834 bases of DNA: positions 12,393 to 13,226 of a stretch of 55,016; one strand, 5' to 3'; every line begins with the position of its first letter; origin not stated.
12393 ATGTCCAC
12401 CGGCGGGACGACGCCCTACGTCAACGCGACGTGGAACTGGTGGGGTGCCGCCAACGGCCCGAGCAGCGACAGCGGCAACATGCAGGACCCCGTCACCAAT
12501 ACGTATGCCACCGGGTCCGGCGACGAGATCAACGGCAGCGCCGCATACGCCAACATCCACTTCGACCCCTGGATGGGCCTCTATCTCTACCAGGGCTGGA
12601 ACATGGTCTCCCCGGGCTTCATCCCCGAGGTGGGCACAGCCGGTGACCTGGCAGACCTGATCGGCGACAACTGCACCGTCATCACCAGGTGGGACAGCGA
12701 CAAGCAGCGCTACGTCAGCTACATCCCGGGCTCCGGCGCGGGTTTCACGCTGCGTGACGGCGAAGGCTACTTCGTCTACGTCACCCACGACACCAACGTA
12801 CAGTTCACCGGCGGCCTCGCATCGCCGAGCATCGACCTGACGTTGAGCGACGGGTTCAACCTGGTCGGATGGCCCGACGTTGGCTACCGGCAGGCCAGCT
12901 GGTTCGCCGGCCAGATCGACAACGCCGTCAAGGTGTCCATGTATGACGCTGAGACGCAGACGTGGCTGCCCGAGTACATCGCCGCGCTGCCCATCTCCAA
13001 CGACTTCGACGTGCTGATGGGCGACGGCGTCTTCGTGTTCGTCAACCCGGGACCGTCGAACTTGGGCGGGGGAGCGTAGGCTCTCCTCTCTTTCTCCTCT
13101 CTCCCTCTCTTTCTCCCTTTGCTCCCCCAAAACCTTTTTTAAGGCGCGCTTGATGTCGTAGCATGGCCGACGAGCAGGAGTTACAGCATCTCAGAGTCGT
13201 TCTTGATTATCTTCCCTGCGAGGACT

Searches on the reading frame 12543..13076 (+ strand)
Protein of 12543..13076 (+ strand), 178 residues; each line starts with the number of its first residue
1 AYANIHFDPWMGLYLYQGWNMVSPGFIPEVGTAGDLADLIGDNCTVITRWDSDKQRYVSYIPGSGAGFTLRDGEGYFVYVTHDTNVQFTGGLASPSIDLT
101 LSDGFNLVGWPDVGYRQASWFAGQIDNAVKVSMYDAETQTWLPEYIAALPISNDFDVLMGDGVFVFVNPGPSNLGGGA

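Call 12: find_homologous_proteins(query=window:12543-13076:+, max_evalue=0.001)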
Query window:12543-13076:+ (178 aa): 2 proteins with E <= 0.001 among 62 candidates.
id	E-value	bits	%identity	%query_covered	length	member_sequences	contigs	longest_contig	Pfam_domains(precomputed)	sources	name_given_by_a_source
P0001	1.4e-50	190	53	90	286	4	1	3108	PF13229.13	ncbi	ncbi:MAG: hypothetical protein DRN21_03715, partial [Thermoplasmata archaeon]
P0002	1.8e-49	186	51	96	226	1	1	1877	-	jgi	jgi:hypothetical protein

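Call 17: search_solved_structures(query=A1, max_evalue=10, show_alignments=2)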
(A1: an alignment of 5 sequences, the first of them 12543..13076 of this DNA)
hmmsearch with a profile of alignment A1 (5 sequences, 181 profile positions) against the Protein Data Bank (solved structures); distinct sequences matched with E-value up to 10: 10.
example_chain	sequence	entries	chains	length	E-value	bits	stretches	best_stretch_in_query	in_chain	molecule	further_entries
3mjg_X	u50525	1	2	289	0.16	15.2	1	57-121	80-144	Beta-type platelet-derived growth factor receptor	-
1x5k_A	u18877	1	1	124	0.25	14.6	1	77-112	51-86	Neogenin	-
3p4l_A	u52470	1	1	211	0.39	13.9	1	47-111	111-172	Neogenin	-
4bq8_A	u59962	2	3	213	0.63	13.2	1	77-110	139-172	NEOGENIN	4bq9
4bq6_A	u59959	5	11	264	0.76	13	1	77-121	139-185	NEOGENIN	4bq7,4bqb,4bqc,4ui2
6z3m_E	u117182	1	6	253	0.87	12.8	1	77-110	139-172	Neogenin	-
7qzp_A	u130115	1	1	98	1.4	12.1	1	13-65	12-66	Hypothetical RNA binding protein from Acinetobacter baumannii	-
7suk_SI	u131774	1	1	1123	1.9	11.6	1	90-141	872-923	Ribosome biogenesis protein BMS1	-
5jpq_a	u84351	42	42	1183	2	11.6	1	90-141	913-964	Bms1 | Ribosome biogenesis protein BMS1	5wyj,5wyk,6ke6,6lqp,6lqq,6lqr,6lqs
5wlc_SI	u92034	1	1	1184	2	11.6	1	90-141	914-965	Bms1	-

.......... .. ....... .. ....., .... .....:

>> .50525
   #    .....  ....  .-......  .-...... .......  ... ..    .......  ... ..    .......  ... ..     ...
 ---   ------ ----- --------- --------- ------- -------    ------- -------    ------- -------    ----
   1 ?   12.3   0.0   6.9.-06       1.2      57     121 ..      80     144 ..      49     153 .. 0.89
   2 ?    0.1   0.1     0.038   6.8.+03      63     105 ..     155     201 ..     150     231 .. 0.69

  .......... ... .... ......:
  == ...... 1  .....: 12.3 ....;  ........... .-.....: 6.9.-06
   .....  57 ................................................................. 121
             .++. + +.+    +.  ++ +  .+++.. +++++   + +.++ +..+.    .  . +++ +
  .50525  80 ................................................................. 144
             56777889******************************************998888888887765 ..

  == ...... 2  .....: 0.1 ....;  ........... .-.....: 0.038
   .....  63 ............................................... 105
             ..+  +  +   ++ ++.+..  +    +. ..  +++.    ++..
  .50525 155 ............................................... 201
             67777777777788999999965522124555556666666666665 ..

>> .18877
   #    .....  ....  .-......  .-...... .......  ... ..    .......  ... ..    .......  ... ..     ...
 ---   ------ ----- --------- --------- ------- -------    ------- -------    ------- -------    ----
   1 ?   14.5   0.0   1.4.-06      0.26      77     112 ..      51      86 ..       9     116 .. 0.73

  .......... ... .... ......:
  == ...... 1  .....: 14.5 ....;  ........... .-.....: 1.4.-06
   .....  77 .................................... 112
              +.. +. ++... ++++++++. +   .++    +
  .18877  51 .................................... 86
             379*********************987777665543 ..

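Call 21: find_related_loci(query=A1, collection=genome_contigs, flank=8000)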
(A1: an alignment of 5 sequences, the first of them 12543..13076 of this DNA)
Query A1 (178 aa) in genome_contigs; peptide patterns used: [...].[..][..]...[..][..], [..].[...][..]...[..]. (x = any residue, [..] = any of these).
65 stretches matched a pattern; 4 encode a relative of the query (tblastn E <= 1e-3); 3 distinct loci.
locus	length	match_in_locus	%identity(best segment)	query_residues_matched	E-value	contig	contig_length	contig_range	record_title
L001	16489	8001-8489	43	10-176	3e-37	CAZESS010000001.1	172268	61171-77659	MAG TPA_asm: uncultured Thermoplasmatales archaeon isolate SRP141376_co2_183 genome assembly, contig: NODE_157_length_17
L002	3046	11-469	31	11-168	2e-16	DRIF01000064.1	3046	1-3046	MAG TPA_asm: Thermoplasmatales archaeon isolate HyVt-387 HyVt-387_k295_169050, whole genome shotgun sequence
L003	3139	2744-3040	38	11-110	3e-14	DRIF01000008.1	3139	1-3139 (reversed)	MAG TPA_asm: Thermoplasmatales archaeon isolate HyVt-387 HyVt-387_k295_107334, whole genome shotgun sequence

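Call 23: predict_structure(alignment_id=A1)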
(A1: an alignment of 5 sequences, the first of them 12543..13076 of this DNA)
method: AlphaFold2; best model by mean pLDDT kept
length: 178 residues; sequences in the alignment: 5
mean_pLDDT: 63.1   pTM: 0.50
mean pLDDT of the five models: 63.1, 58.5, 56.4, 50.3, 47.7
residues with pLDDT >= 90: 0; 70-90: 66; 50-70: 80; < 50: 32
segments of 3 or more residues with pLDDT < 50: 1-11, 91-99, 111-113, 171-178
pLDDT, mean of each block of 10 residues (from residue 1): 27 62 63 86 79 70 82 71 64 42 57 64 70 63 67 65 64 36
secondary structure, 60 per line:
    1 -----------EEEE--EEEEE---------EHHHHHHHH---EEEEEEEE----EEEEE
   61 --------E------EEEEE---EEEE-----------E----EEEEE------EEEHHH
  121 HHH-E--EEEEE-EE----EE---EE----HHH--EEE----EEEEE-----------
elements in order: E12-15 E18-22 H33-40 E44-51 E56-60 E76-80 E84-87 E104-108 E115-117 H118-123 E128-132 E156-158 E163-167

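Call 24: search_protein_representatives(alignment_id=A1)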
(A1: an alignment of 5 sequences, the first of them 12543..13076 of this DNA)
Query: 5 sequences, 181 profile positions. Proteins with E-value up to 0.001 (for the whole library): 2190; up to 1e-10: 541; up to 1e-30: 36. The best 150 are listed.
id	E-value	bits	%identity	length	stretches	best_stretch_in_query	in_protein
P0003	1.2e-90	318.7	-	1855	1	2-181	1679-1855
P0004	2.5e-89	314.4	-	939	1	2-181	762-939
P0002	5.8e-89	313.1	-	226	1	4-181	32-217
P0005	2.3e-88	311.2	-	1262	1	2-180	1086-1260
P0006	2.9e-78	278.3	-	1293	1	4-179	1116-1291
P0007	4.9e-74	264.5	-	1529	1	1-179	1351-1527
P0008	2.5e-69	249.2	-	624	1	1-179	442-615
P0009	4.3e-69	248.4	-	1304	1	3-174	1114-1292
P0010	1.4e-60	220.7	-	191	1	3-179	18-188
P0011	7.3e-59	215.1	-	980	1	2-174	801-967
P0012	2.7e-58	213.2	-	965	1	2-174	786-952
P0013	1.1e-51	191.6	-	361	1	3-179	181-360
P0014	5.7e-44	166.5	-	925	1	9-180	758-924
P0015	7.6e-44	166.1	-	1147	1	3-174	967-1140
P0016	1.1e-43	165.6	-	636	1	16-172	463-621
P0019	4.2e-42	160.5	-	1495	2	12-174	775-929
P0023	2.9e-40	154.5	-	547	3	8-174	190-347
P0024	3.0e-40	154.4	-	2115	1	10-180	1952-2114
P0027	2.1e-38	148.4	-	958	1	13-176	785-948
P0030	1.8e-35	138.9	-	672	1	12-173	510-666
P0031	5.4e-35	137.3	-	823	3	7-174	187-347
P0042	1.3e-26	110.0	-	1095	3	11-175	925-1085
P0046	4.8e-26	108.1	-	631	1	11-173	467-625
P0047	6.3e-26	107.8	-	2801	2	11-178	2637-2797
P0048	1.4e-25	106.7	-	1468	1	10-179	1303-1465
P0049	1.9e-25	106.2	-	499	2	10-129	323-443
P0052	7.5e-25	104.3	-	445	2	10-130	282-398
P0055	2.3e-24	102.7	-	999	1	11-179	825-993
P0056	2.8e-24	102.4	-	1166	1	10-176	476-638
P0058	4.2e-24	101.8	-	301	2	19-130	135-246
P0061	8.6e-24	100.8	-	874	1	11-175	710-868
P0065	2.5e-23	99.3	-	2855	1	5-171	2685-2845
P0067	3.5e-23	98.8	-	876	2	13-129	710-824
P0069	8.7e-23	97.5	-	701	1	13-174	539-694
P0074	2.4e-22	96.1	-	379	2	11-132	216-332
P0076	2.9e-22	95.8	-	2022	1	11-179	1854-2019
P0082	8.7e-22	94.3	-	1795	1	10-178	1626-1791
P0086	1.2e-21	93.8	-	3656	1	15-175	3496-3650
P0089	1.3e-21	93.7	-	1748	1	11-174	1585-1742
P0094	1.8e-21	93.2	-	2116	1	8-178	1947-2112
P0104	4.3e-21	92.0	-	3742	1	8-174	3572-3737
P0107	6.9e-21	91.4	-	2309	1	13-178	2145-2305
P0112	1.6e-20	90.2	-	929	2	11-129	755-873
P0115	3.1e-20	89.2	-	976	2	14-129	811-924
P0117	3.5e-20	89.0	-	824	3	99-171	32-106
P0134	1.2e-19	87.3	-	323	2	9-132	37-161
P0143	1.9e-19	86.6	-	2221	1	12-176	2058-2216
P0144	1.9e-19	86.6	-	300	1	8-174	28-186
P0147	2.1e-19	86.5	-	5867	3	6-156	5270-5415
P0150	2.2e-19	86.4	-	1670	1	12-174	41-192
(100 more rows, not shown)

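Call 30: find_homologous_proteins(query=A2, max_evalue=0.00001)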
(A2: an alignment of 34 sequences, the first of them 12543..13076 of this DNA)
Query A2 (34 sequences) (178 aa, profile of the alignment): 22 proteins with E <= 0.00001 among 1290 candidates.
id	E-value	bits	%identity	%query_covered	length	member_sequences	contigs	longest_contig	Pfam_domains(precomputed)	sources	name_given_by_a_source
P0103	5.0e-61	223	34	87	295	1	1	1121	PF00801.27,PF18911.7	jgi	jgi:PKD repeat protein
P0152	1.1e-60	222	32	90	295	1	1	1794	PF00801.27,PF18911.7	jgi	jgi:PKD repeat protein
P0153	2.2e-60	221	36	90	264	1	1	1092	-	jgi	-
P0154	5.5e-58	214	30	94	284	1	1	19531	-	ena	-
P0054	6.5e-58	213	32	88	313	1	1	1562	-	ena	-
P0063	1.4e-55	206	33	88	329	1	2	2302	PF22352.3,PF00801.27,PF18911.7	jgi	-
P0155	2.3e-54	202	29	85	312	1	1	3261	-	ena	-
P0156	5.2e-52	194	32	85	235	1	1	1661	-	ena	-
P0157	1.0e-51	193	28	93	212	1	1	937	-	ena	-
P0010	2.0e-51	192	54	93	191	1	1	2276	-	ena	-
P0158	8.3e-50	187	29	94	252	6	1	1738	-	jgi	jgi:hypothetical protein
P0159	6.8e-49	184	29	84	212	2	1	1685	-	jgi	jgi:hypothetical protein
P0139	3.6e-48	182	31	87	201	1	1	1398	-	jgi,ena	-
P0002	7.5e-48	180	51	96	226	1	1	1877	-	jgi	jgi:hypothetical protein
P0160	3.2e-47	178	25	89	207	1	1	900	-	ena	-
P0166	6.1e-15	73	28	63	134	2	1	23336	-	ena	-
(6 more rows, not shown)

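Call 32: search_protein_families(library=pfam, alignment_id=A2, max_evalue=0.1)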
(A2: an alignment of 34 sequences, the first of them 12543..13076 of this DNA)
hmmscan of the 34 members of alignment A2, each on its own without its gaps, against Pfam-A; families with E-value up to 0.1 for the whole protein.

A. member 1, window:12543-13076:+ (178 aa): 0 families

B. families by the number of members that match (of 34 scanned): 23 families
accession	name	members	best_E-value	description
PF10854.13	DUF2649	2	0.0069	Protein of unknown function (DUF2649)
PF05629.16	Nanovirus_C8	2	0.041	Nanovirus component 8 (C8) protein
PF11581.13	Argos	1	0.0013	Antagonist of EGFR signalling, Argos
PF09412.15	XendoU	1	0.0014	Endoribonuclease XendoU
PF02973.23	Sialidase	1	0.0014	Sialidase, N-terminal domain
PF12768.13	Rax2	1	0.0037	Rax2 C-terminal beta propeller domain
PF21977.1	DUF6926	1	0.013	Domain of unknown function (DUF6926)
PF20208.3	ARPP-1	1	0.013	ARG and Rhodanese-Phosphatase-superfamily-associated Protein domain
PF12115.13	Salp15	1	0.016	Salivary protein of 15kDa inhibits CD4+ T cell activation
PF18505.6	DUF5619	1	0.018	Domain of unknown function (DUF5619)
PF18815.6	AFP_2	1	0.022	Bacterial antifreeze protein repeat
PF03014.20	SP2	1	0.024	Structural protein 2 nucleoplasmin-like domain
PF21279.3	YhfX-like_C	1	0.059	YhfX-like, C-terminal domain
PF07545.19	Vg_Tdu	1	0.064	Vestigial/Tondu family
PF24902.1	Ig_NUP210_9th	1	0.065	NUP210, Ig-like domain 9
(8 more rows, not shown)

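Call 33: search_solved_structures(query=A2, max_evalue=10, show_alignments=2)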
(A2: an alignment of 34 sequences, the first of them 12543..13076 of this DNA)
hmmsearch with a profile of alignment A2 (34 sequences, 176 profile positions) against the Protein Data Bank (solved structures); distinct sequences matched with E-value up to 10: 0.

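Call 35: find_encoding_contigs(protein=P0154, flank=10000, max_places=3)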
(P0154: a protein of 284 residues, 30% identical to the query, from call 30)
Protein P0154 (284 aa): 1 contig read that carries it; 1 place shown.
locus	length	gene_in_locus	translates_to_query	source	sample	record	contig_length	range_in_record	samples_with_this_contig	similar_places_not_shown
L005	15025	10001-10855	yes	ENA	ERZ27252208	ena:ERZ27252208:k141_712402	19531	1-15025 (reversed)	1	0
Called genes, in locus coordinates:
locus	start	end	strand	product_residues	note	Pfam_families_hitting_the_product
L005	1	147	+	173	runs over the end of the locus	PF01037:AsnC_trans_reg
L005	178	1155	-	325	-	PF01073:3Beta_HSD, PF01370:Epimerase, PF02719:Polysacc_synt_2 (weak), PF04321:RmlD_sub_bind, PF16363:GDP_Man_Dehyd, PF07993:NAD_binding_4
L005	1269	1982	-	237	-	-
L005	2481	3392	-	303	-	PF02219:MTHFR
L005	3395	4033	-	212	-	PF12225:DUF5981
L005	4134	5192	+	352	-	PF01380:SIS (weak), PF10432:bact-PGI_C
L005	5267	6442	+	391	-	PF00989:PAS, PF13426:PAS_9, PF00989:PAS, PF13188:PAS_8, PF08448:PAS_4, PF13426:PAS_9, PF00989:PAS, PF08448:PAS_4, +4 more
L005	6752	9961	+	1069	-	PF08126:Propeptide_C25 (weak), PF01364:Peptidase_C25, PF07705:CARDB (weak)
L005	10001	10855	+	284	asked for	-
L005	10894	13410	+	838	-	PF08126:Propeptide_C25, PF01364:Peptidase_C25, PF03785:Peptidase_C25_C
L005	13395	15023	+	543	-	?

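Call 36: predict_structure(alignment_id=A2)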
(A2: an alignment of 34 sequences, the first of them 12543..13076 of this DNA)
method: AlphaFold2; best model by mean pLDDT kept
length: 178 residues; sequences in the alignment: 34
mean_pLDDT: 93.2   pTM: 0.86
mean pLDDT of the five models: 93.2, 93.0, 92.6, 92.2, 91.4
residues with pLDDT >= 90: 152; 70-90: 16; 50-70: 8; < 50: 2
segments of 3 or more residues with pLDDT < 50: none
pLDDT, mean of each block of 10 residues (from residue 1): 61 95 94 97 98 98 96 97 93 91 98 94 97 98 96 95 97 79
secondary structure, 60 per line:
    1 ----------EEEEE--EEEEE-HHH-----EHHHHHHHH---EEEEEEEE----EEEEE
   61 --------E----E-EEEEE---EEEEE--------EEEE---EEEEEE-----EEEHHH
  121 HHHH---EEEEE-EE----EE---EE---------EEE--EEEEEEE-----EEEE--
elements in order: E11-15 E18-22 H33-40 E44-51 E56-60 E76-80 E84-88 E97-100 E104-109 E115-117 H118-124 E128-132 E156-158 E161-167 E173-176

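Call 45: search_protein_families(library=pfam, proteins=[P0014, P0016, P0019, P0027, P0030, P0046, P0055, P0056, P0061, P0069], max_evalue=0.001)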
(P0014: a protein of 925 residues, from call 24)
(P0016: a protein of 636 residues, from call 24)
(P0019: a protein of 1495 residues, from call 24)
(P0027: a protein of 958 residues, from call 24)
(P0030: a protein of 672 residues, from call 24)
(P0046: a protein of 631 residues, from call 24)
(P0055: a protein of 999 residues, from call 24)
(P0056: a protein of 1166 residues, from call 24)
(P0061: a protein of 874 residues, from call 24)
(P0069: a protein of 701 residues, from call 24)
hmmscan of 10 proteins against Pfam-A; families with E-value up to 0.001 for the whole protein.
P0014 (925 aa): 4 families
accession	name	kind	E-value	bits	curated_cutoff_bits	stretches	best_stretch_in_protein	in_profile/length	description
PF13229.12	Beta_helix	-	3.4e-35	121.4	25.9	3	394-554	2-158/158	Right handed beta helix region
PF05048.19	NosD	-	8.7e-22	78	23.6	2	373-509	40-176/212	Periplasmic copper-binding protein (NosD)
PF18911.6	PKD_4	-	2.8e-18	66.2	27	1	175-253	2-82/85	PKD domain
PF00801.26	PKD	-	1.4e-12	47.9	23.5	1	191-250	14-75/80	PKD domain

P0016 (636 aa): 3 families
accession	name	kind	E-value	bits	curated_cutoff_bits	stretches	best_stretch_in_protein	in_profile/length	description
PF05048.19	NosD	-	7.5e-30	104.4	23.6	2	206-337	61-192/212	Periplasmic copper-binding protein (NosD)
PF13229.12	Beta_helix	-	1e-26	93.9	25.9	2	220-351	15-149/158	Right handed beta helix region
PF12708.12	Pect-lyase_RHGA_epim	-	2.1e-06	28.2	27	1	56-254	17-212/213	Rhamnogalacturonase A/epimerase, pectate lyase-like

P0019 (1495 aa): 2 families
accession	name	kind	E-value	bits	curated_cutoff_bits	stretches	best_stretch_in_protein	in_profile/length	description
PF04389.22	Peptidase_M28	-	2.4e-18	67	21.3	1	556-765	1-190/193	Peptidase family M28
PF01546.33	Peptidase_M20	-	0.00026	21.4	24.6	1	583-635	32-84/206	Peptidase family M20/M25/M40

P0027 (958 aa): 2 families
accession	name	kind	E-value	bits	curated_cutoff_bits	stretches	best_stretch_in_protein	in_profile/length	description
PF01364.23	Peptidase_C25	-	4.6e-53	181.2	23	1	33-463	2-374/374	Peptidase family C25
PF17957.7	Big_7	-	0.00026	22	24.1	0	684-747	13-63/70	Bacterial Ig domain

P0030 (672 aa): 3 families
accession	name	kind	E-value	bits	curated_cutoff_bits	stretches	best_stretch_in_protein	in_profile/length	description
PF18911.6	PKD_4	-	1.1e-18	67.4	27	1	171-251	1-81/85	PKD domain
PF00801.26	PKD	-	1.1e-12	48.2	23.5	1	179-243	5-71/80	PKD domain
PF12708.12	Pect-lyase_RHGA_epim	-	6.1e-05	23.4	27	1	256-363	109-209/213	Rhamnogalacturonase A/epimerase, pectate lyase-like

P0046 (631 aa): 2 families
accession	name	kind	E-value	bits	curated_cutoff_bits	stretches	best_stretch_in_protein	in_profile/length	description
PF13517.12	FG-GAP_3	-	1.8e-19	70.5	26.9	2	57-125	1-60/61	FG-GAP-like repeat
PF01839.29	FG-GAP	-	3.1e-12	46.5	22.1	0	109-126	3-20/37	FG-GAP repeat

P0055 (999 aa): 1 family
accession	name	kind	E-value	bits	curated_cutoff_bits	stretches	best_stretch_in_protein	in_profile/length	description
PF00082.27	Peptidase_S8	-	1.1e-18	68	21.8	1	457-588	158-288/288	Subtilase family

P0056 (1166 aa): 5 families
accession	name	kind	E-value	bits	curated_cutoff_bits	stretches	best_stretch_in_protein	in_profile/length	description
PF18998.6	Flg_new_2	-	2.5e-40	136.8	23.6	3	331-399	2-71/73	Divergent InlB B-repeat domain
PF00404.24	Dockerin_1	-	1.4e-09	38.4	22.9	1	1114-1163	3-55/57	Dockerin type I domain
PF18911.6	PKD_4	-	6.5e-09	36.2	27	1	230-324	1-85/85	PKD domain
PF00801.26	PKD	-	1.4e-08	35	23.5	1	245-318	12-77/80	PKD domain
PF09479.16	Flg_new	-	9.7e-06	26.1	27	0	339-396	9-65/65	Listeria-Bacteroides repeat domain (List_Bact_rpt)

P0061 (874 aa): 1 family
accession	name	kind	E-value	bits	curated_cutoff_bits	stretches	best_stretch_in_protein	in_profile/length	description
PF13620.12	CarboxypepD_reg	-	0.00016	22.4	32.3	1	327-373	1-46/82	Carboxypeptidase regulatory-like domain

P0069 (701 aa): 3 families
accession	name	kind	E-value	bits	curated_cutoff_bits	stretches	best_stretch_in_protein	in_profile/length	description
PF18911.6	PKD_4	-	4.8e-14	52.6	27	1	473-523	26-76/85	PKD domain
PF00801.26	PKD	-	6.3e-09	36.2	23.5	1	473-526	23-76/80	PKD domain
PF24025.1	Ig_DR_A0283-like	-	2e-05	25.2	27.1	0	566-599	42-75/102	DR_A0283-like, Ig-like domain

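Call 46: fold_search(model_id=the predicted structure, library=pdb)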
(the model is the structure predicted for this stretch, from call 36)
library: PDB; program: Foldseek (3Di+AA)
matches with E <= 10: 428; with E <= 0.001: 0
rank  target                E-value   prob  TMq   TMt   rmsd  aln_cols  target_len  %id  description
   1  1qwr_B                6.3e-02  0.14  0.19  0.13  15.9       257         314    9  Crystal Structure Analysis of the Mannose 6-Phosphate Isomerase from Bacillus subtilis (released 2004-03-02)
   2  9n4q_E                1.1e-01  0.20  0.24  0.16  14.1       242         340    9  Composite map for GluK2-2xNeto2 in the apo state (released 2025-09-17)
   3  9n4q_F                2.3e-01  0.10  0.18  0.12  15.1       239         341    8  Composite map for GluK2-2xNeto2 in the apo state (released 2025-09-17)
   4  2qjv_A                2.3e-01  0.06  0.15  0.11  17.1       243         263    9  Crystal structure of an iolb-like protein (stm4420) from salmonella typhimurium lt2 at 1.90 A resolution (released 2007-08-07)
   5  7y6e_D                3.0e-01  0.08  0.15  0.14  17.4       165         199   15  Crystal structure of sDscam FNIII23 domains, isoform Beta2v6 (released 2023-05-24)
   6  4qd2_A                4.1e-01  0.13  0.24  0.20  13.6       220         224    7  Molecular basis for disruption of E-cadherin adhesion by botulinum neurotoxin A complex (released 2014-06-25)
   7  5ta0_A                4.3e-01  0.06  0.16  0.07  16.4       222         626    7  Crystal structure of BuGH86E322Q in complex with neoagarooctaose (released 2017-09-13)
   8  9n4p_E                4.8e-01  0.12  0.23  0.15  14.6       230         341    8  Composite map for GluK2-1xNeto2 in the apo state (released 2025-09-17)
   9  8u5f_E                4.8e-01  0.08  0.22  0.16  20.8       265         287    9  Crystal Structure of Trypsinized Clostridium perfringens Enterotoxin (released 2023-09-27)
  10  3s0m                  4.8e-01  0.08  0.19  0.10  16.3       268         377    7  A Structural Element that Modulates Proton-Coupled Electron Transfer in Oxalate Decarboxylase (released 2012-04-25)
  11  7zjl_A                4.8e-01  0.03  0.13  0.05  16.6       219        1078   10  Delta SARS-CoV-2 spike protein in complex with REGN10987 Fab homologue. (released 2023-04-19)
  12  4aw7_A                5.0e-01  0.04  0.14  0.06  16.6       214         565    9  BpGH86A: A beta-porphyranase of glycoside hydrolase family 86 from the human gut bacterium Bacteroides plebeius (released 2012-07-25)
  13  1qwr_A                5.3e-01  0.03  0.14  0.10  15.7       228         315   10  Crystal Structure Analysis of the Mannose 6-Phosphate Isomerase from Bacillus subtilis (released 2004-03-02)
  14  1phm                  5.6e-01  0.07  0.19  0.13  18.0       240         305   11  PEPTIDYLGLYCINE ALPHA-HYDROXYLATING MONOOXYGENASE (PHM) FROM RAT (released 1998-11-11)
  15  4qd2_F                5.9e-01  0.08  0.19  0.16  15.9       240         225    8  Molecular basis for disruption of E-cadherin adhesion by botulinum neurotoxin A complex (released 2014-06-25)
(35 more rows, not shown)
